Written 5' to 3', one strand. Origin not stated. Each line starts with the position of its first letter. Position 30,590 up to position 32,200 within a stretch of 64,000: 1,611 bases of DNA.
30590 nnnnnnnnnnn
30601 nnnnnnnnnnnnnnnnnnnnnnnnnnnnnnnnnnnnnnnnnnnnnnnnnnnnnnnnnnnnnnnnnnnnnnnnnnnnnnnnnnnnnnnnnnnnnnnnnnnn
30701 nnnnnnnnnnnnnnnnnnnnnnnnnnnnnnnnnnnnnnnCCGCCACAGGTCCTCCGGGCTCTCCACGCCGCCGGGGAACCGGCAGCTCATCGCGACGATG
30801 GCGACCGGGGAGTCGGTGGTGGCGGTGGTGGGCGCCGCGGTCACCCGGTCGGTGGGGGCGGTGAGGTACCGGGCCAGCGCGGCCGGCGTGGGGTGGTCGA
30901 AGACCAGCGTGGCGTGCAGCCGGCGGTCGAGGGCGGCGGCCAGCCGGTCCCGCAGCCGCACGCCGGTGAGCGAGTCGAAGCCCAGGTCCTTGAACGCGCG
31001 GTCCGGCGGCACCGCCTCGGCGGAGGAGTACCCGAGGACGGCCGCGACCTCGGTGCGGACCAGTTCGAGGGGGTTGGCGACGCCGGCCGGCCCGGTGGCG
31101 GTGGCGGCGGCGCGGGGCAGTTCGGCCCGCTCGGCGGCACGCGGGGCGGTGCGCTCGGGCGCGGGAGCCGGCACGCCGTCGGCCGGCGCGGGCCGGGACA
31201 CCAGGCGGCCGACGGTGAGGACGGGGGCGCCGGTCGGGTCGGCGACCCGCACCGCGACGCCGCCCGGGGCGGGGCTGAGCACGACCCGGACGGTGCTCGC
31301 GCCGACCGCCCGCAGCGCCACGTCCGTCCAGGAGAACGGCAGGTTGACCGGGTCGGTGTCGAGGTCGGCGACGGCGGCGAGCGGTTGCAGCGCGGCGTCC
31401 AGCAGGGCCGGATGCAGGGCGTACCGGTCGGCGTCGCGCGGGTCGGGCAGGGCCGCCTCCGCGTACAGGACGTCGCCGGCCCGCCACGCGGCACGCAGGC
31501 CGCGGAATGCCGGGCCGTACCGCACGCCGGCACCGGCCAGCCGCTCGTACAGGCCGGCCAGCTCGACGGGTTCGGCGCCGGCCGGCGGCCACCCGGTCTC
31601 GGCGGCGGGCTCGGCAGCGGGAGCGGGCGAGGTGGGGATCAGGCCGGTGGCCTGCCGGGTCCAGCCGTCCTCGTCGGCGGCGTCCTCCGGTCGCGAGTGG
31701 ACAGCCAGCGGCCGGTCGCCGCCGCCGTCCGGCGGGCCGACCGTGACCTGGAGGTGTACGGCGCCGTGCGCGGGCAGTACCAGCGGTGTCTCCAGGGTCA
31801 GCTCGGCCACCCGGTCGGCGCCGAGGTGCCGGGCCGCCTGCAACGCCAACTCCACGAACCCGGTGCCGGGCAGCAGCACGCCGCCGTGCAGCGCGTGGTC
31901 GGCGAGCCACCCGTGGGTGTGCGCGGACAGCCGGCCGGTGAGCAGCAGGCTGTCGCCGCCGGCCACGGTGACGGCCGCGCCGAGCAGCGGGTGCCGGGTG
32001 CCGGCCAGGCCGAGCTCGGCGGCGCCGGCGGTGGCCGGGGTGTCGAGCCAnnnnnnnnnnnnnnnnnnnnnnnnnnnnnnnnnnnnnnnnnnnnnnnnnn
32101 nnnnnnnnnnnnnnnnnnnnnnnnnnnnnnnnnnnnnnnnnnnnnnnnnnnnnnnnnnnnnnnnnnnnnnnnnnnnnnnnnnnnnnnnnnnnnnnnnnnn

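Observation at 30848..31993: Module 4 has an apparently intact DH but no KR at all (KS-AT-DH-ACP)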

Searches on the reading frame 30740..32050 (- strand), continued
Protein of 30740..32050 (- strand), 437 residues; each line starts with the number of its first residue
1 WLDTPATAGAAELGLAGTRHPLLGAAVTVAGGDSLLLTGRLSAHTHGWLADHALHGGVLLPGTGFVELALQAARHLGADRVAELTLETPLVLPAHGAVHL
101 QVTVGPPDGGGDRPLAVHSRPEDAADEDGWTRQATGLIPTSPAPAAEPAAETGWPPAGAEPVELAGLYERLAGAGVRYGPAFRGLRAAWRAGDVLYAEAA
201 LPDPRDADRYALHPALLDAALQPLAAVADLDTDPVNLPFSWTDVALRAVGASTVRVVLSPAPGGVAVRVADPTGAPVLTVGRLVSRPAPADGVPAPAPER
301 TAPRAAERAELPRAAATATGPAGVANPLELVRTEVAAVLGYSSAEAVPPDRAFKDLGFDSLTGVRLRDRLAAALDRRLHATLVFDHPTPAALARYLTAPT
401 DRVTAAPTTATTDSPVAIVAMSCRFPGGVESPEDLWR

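Call 43: find_encoding_contigs(protein=P0067, flank=10000, max_places=2)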
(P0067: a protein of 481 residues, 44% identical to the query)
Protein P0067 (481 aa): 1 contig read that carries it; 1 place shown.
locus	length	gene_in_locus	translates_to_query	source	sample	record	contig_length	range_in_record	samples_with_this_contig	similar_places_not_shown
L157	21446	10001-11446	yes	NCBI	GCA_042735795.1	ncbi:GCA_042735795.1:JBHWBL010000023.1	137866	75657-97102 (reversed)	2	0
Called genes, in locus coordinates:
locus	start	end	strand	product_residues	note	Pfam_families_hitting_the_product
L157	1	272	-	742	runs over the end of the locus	-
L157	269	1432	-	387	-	PF14028:Lant_dehydr_C (faint)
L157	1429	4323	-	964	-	-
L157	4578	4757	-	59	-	PF19409:Thiopep_pre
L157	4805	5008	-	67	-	PF19409:Thiopep_pre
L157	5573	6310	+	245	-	PF13349:DUF4097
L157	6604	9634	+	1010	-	PF00550:PP-binding, PF00109:ketoacyl-synt, PF00108:Thiolase_N (weak), PF02801:Ketoacyl-synt_C, PF16197:KAsynt_C_assoc, PF22621:CurL-like_PKS_C, PF22336:RhiE-like_linker, PF00698:Acyl_transf_1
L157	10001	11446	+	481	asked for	PF21089:PKS_DH_N, PF14765:PS-DH, PF00550:PP-binding, PF09277:Erythro-docking (weak)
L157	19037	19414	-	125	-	-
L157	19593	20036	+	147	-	PF01741:MscL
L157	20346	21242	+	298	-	PF04228:Zn_peptidase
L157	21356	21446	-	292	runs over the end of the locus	PF00753:Lactamase_B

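Call 44: find_encoding_contigs(protein=P0007, flank=10000, max_places=2)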
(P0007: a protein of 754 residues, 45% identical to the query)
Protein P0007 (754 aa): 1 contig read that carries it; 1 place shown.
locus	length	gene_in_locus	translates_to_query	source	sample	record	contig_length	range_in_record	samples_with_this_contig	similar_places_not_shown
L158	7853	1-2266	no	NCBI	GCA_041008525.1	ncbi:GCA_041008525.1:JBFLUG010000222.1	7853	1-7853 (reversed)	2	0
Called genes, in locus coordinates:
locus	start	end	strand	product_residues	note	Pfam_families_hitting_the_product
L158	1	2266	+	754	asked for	PF00698:Acyl_transf_1, PF21089:PKS_DH_N, PF14765:PS-DH, PF00550:PP-binding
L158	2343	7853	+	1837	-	?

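Call 73: predict_structure(alignment_id=A1)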
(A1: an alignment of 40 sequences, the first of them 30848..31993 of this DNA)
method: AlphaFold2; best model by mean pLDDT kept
length: 382 residues; sequences in the alignment: 40
mean_pLDDT: 90.2   pTM: 0.73
mean pLDDT of the five models: 90.2, 89.9, 89.8, 89.2, 89.0
residues with pLDDT >= 90: 303; 70-90: 44; 50-70: 12; < 50: 23
segments of 3 or more residues with pLDDT < 50: 282-303
pLDDT, mean of each block of 10 residues (from residue 1): 90 92 95 95 98 96 97 94 97 97 92 98 86 85 98 96 98 98 94 98 96 93 97 97 97 95 95 69 42 33 67 97 95 96 92 91 93 94 60
secondary structure, 60 per line:
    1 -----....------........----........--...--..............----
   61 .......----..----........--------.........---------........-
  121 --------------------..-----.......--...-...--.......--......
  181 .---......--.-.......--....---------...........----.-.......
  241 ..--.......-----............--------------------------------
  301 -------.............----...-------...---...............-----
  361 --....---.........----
elements in order: E6-9 E16-23 H28-32 E33-35 E38-40 H43-56 E61-67 E78-85 E94-102 E112-119 H148-154 E157-159 E166-172 E175-181 H185-190 H195-201 H204-207 E217-227 E234-242 E245-251 E257-268 H308-320 H341-355 H363-366 H370-378

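Call 75: fold_search(model_id=the predicted structure, library=pdb)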
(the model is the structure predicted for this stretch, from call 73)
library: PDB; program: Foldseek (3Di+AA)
matches with E <= 10: 1164; with E <= 0.001: 174
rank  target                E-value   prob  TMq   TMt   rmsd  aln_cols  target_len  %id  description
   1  6obv_A                2.9e-32  1.00  0.66  0.87   1.9       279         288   45  Structural insights into dehydratase substrate selection for the borrelidin and fluvirucin polyketide synthases (released 2019-06-05)
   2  6obv_C                5.8e-32  1.00  0.67  0.88   1.7       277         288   44  Structural insights into dehydratase substrate selection for the borrelidin and fluvirucin polyketide synthases (released 2019-06-05)
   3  4ln9_A                2.0e-31  1.00  0.64  0.86   2.6       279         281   44  Crystal structure of the dehydratase domain from the terminal module of the rifamycin polyketide synthase (released 2013-12-18)
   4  6obv_D                2.2e-31  1.00  0.66  0.90   1.7       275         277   45  Structural insights into dehydratase substrate selection for the borrelidin and fluvirucin polyketide synthases (released 2019-06-05)
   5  6obv_B                1.4e-30  1.00  0.65  0.88   2.0       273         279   45  Structural insights into dehydratase substrate selection for the borrelidin and fluvirucin polyketide synthases (released 2019-06-05)
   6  8g7w_B                1.7e-30  1.00  0.66  0.24   2.0       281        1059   46  Type I modPKS reducing region (released 2023-06-07)
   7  8g7w_A                3.6e-30  1.00  0.65  0.24   2.1       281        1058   46  Type I modPKS reducing region (released 2023-06-07)
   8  5o15_A                4.1e-30  1.00  0.66  0.86   2.4       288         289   46  Crystal structure of bifunctional dehydratase-cyclase domain in ambruticin biosynthesis (released 2017-11-08)
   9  4ln9_B                6.3e-30  1.00  0.62  0.85   2.3       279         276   42  Crystal structure of the dehydratase domain from the terminal module of the rifamycin polyketide synthase (released 2013-12-18)
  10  5o15_B                1.0e-29  1.00  0.65  0.88   2.4       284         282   46  Crystal structure of bifunctional dehydratase-cyclase domain in ambruticin biosynthesis (released 2017-11-08)
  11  6obt                  1.2e-29  1.00  0.63  0.89   1.9       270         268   43  Structural insights into dehydratase substrate selection for the borrelidin and fluvirucin polyketide synthases (released 2019-06-05)
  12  5o16_B                1.5e-28  1.00  0.64  0.89   2.1       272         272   46  Crystal structure of bifunctional dehydratase-cyclase domain in ambruticin biosynthesis (released 2017-11-08)
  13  6k97_A                2.5e-28  1.00  0.62  0.86   2.7       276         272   40  Crystal structure of fusion DH domain (released 2019-11-27)
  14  5o16_A                7.8e-28  1.00  0.63  0.85   2.7       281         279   46  Crystal structure of bifunctional dehydratase-cyclase domain in ambruticin biosynthesis (released 2017-11-08)
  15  3el6                  3.1e-27  1.00  0.64  0.89   2.1       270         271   44  Crystal Structure of the Erythromycin Dehydratase (released 2008-11-11)
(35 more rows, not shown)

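Call 76: search_protein_families(library=ncbifam, proteins=[window:30848-31993:-], max_evalue=0.001)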
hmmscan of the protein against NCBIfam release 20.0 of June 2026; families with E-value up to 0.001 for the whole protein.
window:30848-31993:- (382 aa): 7 families
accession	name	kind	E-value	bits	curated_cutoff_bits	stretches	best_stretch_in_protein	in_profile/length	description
NF045894.1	PKS_plus_SDR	equivalog_domain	1.1e-25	89.5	1740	1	286-379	1418-1511/1515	type I polyketide synthase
NF041183.1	Pks2_ls1_myc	equivalog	7.3e-21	72.8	2400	1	1-213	895-1107/2086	sulfolipid-1 biosynthesis phthioceranic/hydroxyphthioceranic acid synthase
NF004716.0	PRK06060.1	equivalog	8.1e-08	30.9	1228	1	310-379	548-617/705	p-hydroxybenzoic acid--AMP ligase FadD22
NF040607.1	mycolic_Pks13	equivalog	1.3e-06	26.1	2100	1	214-351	1068-1216/1680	polyketide synthase Pks13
NF038078.1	NRPS_MxcG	equivalog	2.1e-05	22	2300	1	280-378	944-1042/1442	myxochelin non-ribosomal peptide synthetase MxcG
NF037940.1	PKS_MbtD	equivalog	3.1e-05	22.2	1150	1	297-359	895-957/978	mycobactin polyketide synthase MbtD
NF037941.1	PKS_NbtC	equivalog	4.9e-05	21.5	1150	1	264-362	922-1011/1027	nocobactin polyketide synthase NbtC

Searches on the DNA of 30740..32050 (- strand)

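Call 6: search_dna_similar(query=window:30740-32050:-, collection=plasmids, mode=near)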
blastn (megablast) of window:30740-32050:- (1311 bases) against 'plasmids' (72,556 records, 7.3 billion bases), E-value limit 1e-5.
Records with a match: 5; places in all: 9; records where one place covers at least 80% of the query: 0.
Best place of each record, by identity: 80-90% 1; 60-80% 4.
By first word of the organism name: Streptomyces 5.
By predicted mobility (MOB-suite, as given by PLSDB): non-mobilizable 4; mobilizable 1.
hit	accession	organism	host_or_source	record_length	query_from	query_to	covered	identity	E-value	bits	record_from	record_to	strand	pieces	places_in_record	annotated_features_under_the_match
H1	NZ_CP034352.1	Streptomyces sp. W1SF4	-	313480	983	1187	16%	75.7%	1e-18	102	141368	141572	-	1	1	type I polyketide synthase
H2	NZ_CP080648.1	Streptomyces akebiae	Whole organism,soil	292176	984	1161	14%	76.1%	2e-15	92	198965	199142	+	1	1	type I polyketide synthase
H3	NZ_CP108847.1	Streptomyces sp. NBC_00846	-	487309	1012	1169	12%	76.4%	1e-12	82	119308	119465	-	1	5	type I polyketide synthase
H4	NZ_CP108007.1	Streptomyces sp. NBC_00335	-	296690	1048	1166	9%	80.0%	3e-14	88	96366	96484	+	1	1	type I polyketide synthase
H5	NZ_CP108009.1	Streptomyces sp. NBC_00334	-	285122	983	1091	8%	79.8%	5e-12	81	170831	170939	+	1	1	type I polyketide synthase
